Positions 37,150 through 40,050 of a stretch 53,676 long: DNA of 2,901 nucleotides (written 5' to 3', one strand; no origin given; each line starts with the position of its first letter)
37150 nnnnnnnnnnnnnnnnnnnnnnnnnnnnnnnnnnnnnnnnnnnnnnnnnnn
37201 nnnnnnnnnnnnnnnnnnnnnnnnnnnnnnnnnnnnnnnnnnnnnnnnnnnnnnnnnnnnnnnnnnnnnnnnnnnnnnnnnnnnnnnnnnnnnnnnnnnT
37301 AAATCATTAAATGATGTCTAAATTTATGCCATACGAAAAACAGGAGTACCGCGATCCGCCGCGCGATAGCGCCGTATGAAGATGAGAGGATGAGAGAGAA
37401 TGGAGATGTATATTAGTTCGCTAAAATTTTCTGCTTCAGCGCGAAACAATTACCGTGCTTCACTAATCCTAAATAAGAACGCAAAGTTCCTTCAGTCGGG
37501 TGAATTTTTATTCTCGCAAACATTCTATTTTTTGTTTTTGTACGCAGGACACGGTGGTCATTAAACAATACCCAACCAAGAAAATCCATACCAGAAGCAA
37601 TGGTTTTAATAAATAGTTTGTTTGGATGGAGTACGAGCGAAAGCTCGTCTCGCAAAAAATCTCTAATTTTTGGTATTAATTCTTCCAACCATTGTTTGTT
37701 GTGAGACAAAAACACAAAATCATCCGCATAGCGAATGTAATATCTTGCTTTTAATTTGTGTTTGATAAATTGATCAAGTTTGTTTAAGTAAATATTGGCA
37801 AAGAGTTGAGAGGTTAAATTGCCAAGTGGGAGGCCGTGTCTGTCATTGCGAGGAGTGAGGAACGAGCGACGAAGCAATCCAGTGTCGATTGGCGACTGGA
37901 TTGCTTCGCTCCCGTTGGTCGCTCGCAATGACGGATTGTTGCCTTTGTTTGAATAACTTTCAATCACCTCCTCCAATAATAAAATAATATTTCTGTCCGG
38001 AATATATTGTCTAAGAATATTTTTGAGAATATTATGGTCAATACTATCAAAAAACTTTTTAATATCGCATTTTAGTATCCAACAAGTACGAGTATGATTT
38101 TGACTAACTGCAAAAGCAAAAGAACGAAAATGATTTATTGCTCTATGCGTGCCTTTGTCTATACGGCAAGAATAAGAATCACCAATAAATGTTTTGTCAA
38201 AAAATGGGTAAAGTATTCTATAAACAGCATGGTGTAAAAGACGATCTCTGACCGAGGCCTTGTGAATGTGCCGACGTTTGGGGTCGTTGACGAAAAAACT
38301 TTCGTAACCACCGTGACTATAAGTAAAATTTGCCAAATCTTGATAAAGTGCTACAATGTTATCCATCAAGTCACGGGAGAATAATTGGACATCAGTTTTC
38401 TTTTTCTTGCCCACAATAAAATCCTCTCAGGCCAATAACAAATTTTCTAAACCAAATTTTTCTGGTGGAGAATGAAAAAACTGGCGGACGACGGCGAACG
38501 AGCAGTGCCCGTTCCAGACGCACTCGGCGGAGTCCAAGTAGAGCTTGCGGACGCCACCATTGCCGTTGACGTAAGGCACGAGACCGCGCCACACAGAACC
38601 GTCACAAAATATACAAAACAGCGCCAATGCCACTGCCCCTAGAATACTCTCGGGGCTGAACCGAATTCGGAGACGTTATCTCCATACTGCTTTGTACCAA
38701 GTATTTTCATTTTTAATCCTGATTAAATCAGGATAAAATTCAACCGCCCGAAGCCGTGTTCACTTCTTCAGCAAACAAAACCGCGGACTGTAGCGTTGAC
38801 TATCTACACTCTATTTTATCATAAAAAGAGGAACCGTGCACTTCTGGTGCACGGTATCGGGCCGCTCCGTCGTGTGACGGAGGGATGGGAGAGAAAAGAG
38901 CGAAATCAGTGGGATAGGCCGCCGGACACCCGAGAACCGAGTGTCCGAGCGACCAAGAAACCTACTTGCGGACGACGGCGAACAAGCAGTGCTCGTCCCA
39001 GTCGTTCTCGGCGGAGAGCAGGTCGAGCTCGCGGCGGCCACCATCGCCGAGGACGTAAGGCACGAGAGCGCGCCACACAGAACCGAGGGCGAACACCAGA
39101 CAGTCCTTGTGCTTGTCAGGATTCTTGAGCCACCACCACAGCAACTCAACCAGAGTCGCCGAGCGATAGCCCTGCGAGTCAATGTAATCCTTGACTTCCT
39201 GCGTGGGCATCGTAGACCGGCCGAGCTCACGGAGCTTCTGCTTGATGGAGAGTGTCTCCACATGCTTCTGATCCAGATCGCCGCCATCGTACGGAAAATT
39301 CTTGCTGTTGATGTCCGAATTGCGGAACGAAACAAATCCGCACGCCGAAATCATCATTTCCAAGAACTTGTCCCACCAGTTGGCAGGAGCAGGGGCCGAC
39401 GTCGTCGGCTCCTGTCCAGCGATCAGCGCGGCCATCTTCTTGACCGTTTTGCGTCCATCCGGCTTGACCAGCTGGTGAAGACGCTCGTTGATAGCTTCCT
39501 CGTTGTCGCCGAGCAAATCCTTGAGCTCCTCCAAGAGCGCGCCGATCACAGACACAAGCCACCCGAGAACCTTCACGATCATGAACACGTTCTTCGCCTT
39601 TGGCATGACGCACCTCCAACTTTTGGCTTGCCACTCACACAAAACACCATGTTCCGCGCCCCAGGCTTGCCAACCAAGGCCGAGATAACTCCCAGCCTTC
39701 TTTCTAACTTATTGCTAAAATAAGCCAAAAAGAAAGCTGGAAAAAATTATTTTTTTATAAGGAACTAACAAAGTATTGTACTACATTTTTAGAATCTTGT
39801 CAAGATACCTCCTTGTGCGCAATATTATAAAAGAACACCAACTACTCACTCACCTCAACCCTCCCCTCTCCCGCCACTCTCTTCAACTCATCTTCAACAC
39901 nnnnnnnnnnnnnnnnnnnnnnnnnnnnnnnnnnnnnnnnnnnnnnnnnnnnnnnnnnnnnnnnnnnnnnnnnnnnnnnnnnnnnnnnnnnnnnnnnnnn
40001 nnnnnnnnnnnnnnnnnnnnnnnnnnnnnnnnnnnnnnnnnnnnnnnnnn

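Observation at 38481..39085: The DGR repeat pair shows targeted, codon-position-restricted divergence that is not adenine-specific for either copy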

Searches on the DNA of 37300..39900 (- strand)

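Call 43: search_rna_families(source=window, start=37300, end=39900, threshold=evalue, max_evalue=1)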
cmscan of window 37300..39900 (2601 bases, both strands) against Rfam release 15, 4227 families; matches with E-value up to 1: 1.
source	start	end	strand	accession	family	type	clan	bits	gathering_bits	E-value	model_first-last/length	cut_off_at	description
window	39687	39745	-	RF04204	mir-3473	Gene; miRNA;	-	20.9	71.8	0.46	1-78/78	no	mir-3473 microRNA precursor family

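Call 93: build_rna_model(alignment_id=A2, structure=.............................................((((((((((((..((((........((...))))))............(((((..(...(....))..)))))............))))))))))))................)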
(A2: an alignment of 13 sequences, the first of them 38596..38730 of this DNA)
Model R1 built from alignment A2 (13 sequences, 159 columns); structure: as given.
model positions 134; base pairs 25; branch points 1; effective number of sequences 3.2; information 0.59 bits per position. Calibrated on 0.2 Mb of random sequence (short: E-values are rough).
structure used (alignment columns):
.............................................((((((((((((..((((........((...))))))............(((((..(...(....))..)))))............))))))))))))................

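Call 94: search_with_rna_model(model_id=R1, sources=[window, L011, L012, L013, L014, L015, L016, L017, L018, L019, L020, L021, L022, L023, L024, L025, L026, L027, L029, L030, L031, L032, L033, L034, L035, L036, L037, L038, L039, L040, L041, L042, L043, L044, L045, L046, L047, L048, L049, L050, L051, L052, L053, L054, L055, L056, L057, L058, L059, L060, L061, L062, L063, L064, L065, L066, L067, L068, L069, L070, L071, L073, L074, L075, L076, L077, L078, L079, L080, L081, L082, L083, L084, L085, L086, L087, L088, L089, L090], max_evalue=0.01)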
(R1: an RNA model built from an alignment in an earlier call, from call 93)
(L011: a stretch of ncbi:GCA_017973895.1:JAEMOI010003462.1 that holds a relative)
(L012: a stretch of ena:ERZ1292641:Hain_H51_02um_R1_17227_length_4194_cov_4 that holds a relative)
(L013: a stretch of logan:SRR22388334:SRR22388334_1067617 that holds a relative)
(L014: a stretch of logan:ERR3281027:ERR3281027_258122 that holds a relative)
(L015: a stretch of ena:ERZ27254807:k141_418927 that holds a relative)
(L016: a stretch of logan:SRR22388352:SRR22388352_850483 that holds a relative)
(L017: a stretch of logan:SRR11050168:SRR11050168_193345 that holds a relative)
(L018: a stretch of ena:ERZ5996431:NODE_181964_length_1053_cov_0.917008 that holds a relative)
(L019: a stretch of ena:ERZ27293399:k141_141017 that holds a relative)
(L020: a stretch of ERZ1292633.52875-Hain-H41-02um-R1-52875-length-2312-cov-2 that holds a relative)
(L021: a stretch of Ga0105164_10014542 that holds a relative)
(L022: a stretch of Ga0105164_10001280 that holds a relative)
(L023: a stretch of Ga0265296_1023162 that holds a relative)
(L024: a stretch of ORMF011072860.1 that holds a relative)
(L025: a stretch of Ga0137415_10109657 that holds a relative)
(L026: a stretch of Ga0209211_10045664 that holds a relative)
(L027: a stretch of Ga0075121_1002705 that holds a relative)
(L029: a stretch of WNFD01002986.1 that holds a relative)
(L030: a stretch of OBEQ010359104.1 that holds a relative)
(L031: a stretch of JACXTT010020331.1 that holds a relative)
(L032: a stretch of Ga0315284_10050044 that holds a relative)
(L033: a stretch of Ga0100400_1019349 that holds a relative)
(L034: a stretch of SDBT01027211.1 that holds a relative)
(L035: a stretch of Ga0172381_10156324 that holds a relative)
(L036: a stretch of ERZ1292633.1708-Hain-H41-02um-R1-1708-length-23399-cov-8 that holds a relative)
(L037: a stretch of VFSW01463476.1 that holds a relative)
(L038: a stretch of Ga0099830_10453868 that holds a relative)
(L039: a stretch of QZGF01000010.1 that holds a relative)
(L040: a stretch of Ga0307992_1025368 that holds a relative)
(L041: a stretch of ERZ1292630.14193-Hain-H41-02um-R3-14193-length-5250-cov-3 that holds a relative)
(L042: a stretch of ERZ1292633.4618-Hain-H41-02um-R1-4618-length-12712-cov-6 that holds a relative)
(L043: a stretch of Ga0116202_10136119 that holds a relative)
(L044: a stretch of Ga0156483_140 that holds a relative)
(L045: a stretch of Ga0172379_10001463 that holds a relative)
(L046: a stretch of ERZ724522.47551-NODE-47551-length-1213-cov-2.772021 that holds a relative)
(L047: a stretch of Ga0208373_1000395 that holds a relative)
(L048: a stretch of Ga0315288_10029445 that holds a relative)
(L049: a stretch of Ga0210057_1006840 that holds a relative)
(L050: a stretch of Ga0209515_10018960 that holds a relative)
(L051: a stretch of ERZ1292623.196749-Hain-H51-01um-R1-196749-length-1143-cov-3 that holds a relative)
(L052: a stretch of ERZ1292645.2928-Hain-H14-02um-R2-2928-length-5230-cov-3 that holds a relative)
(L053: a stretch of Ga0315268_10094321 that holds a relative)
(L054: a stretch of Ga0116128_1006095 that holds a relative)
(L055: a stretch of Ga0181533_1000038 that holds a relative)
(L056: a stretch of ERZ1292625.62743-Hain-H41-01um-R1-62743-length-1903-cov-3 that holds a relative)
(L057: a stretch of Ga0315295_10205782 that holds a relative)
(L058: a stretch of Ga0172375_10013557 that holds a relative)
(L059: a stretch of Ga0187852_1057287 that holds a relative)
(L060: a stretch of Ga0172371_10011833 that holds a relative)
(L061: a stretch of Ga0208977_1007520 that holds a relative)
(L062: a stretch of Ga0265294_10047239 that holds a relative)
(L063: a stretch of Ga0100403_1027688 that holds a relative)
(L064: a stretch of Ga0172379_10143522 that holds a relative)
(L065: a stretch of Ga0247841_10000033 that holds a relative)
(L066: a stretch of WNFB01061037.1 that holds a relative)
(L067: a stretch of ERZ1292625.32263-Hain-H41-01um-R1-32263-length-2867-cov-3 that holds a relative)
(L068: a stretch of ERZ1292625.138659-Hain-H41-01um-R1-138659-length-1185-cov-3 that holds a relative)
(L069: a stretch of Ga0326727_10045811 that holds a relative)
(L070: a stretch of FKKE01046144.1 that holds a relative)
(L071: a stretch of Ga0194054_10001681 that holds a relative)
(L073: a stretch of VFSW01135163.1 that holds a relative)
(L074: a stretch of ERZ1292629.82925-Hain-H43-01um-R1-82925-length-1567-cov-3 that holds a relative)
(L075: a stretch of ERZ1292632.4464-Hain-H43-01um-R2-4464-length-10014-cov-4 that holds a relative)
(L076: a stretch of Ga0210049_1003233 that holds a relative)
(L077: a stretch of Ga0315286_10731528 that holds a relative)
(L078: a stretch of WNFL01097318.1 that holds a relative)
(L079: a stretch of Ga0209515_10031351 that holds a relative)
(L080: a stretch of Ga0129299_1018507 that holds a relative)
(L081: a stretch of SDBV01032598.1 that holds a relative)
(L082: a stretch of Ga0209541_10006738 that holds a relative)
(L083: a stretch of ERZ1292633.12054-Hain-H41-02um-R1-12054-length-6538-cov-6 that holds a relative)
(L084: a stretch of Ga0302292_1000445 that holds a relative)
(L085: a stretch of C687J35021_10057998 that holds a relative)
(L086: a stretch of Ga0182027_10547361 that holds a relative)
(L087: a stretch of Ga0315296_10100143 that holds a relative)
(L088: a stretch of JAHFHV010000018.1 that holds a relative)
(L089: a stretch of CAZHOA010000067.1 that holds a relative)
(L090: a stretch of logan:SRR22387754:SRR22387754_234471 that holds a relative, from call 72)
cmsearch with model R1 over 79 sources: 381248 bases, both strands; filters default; matches with E-value up to 0.01: 19.
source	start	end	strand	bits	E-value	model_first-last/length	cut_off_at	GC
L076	4597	4731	+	130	1.8e-22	1-134/134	no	0.39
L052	3612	3745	+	127.9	4.4e-22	1-134/134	no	0.42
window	38602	38735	-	126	1e-21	1-134/134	no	0.4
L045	1091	1224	+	126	1.1e-21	1-134/134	no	0.32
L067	2561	2694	+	123.1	3.8e-21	1-134/134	no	0.49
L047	4559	4692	+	122.3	5.7e-21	1-134/134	no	0.31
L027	4644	4777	+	118.9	2.5e-20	1-134/134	no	0.38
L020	2073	2205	+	116.9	6.2e-20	1-134/134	no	0.37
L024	4882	5015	+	115.8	1e-19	1-134/134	no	0.54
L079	1089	1233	+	114.7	1.7e-19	1-134/134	no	0.41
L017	1621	1754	+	107.5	4.2e-18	1-134/134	no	0.45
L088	4859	5036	+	105.2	1.2e-17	1-134/134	no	0.46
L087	1295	1439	+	104.9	1.4e-17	1-134/134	no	0.39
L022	4764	4897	+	103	3.2e-17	1-134/134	no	0.54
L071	4599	4734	+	98.2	2.7e-16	1-134/134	no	0.42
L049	923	1066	+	95.3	1e-15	1-134/134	no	0.32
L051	899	1033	+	76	5.6e-12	1-134/134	no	0.4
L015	189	321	+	55.2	6.4e-08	39-129/134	no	0.5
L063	1151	1250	+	31.7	0.0024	1-134/134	no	0.34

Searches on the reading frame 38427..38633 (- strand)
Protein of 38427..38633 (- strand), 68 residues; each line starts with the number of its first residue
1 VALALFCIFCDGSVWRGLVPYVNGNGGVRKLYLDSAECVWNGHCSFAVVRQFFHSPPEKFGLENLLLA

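Call 7: search_protein_families(library=pfam, proteins=[window:38427-38633:-], max_evalue=1)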
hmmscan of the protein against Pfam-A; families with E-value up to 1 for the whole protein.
window:38427-38633:- (68 aa): 0 families

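Call 65: find_homologous_proteins(query=window:38427-38633:-, max_evalue=0.01)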
Query window:38427-38633:-: no candidate shares three 5-residue words with the query. No homologue found.

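Call 70: search_protein_representatives(protein=window:38427-38633:-)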
Query: 68 residues. Proteins with E-value up to 0.001 (for the whole library): 11; up to 1e-10: 0; up to 1e-30: 0. The best 11 are listed.
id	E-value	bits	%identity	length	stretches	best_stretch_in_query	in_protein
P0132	3.9e-10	55.7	66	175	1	8-51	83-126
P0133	2.8e-08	49.8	56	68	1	4-56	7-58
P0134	2.4e-07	46.9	30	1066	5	2-45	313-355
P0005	4.7e-07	45.9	62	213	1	7-51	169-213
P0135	6.3e-07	45.5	56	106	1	11-61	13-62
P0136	3.9e-06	43.0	51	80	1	12-52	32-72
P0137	7.4e-05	39.0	55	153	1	8-51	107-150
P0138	1.4e-04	38.1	52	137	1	6-59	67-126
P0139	2.3e-04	37.4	48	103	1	8-57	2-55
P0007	2.8e-04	37.2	56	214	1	9-51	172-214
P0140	8.2e-04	35.7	30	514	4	19-48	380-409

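Call 72: find_encoding_contigs(protein=P0132, flank=8000, max_places=6)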
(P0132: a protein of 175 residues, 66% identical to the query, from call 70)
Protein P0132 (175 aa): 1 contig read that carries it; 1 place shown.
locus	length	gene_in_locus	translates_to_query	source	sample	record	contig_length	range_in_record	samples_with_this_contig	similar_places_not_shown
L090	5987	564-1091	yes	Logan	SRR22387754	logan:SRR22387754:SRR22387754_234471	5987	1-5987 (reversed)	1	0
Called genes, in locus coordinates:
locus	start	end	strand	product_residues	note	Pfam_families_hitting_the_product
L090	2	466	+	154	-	?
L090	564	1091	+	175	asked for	-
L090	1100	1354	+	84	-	-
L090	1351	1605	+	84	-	-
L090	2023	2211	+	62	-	PF24729:Acb2_Tad1_hairpin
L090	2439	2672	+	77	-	-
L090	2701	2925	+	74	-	-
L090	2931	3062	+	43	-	-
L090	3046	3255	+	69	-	-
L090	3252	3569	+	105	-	-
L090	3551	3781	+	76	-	-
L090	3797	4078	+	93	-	-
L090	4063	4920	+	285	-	PF13671:AAA_33, PF03767:Acid_phosphat_B (weak), PF25109:HAD_PNKP, PF24694:LNS2_PITM1-3 (weak)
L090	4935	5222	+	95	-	-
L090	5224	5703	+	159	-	-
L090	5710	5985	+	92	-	?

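Call 73: list_cluster_members(proteins=[P0132, P0135, P0133])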
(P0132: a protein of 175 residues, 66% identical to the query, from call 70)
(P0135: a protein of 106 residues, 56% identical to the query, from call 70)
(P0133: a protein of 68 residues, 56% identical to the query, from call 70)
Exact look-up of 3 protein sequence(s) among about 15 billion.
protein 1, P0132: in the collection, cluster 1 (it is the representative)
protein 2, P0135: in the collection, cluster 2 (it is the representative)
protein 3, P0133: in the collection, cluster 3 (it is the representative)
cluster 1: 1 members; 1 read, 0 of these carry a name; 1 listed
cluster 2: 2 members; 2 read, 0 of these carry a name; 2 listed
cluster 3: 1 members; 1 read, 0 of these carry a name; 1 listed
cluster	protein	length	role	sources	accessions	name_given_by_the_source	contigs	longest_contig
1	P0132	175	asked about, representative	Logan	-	-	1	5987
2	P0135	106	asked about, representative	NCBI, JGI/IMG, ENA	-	-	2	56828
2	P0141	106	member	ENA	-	-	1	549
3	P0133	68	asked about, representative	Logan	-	-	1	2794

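Call 77: find_related_loci(query=P0132, collection=viral_contigs, flank=8000)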
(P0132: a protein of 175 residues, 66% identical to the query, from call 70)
Query P0132 (175 aa) in viral_contigs; peptide patterns used: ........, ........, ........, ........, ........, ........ (x = any residue, [..] = any of these).
11 stretches matched a pattern, but none encodes a relative of the query by tblastn (E <= 1e-3).
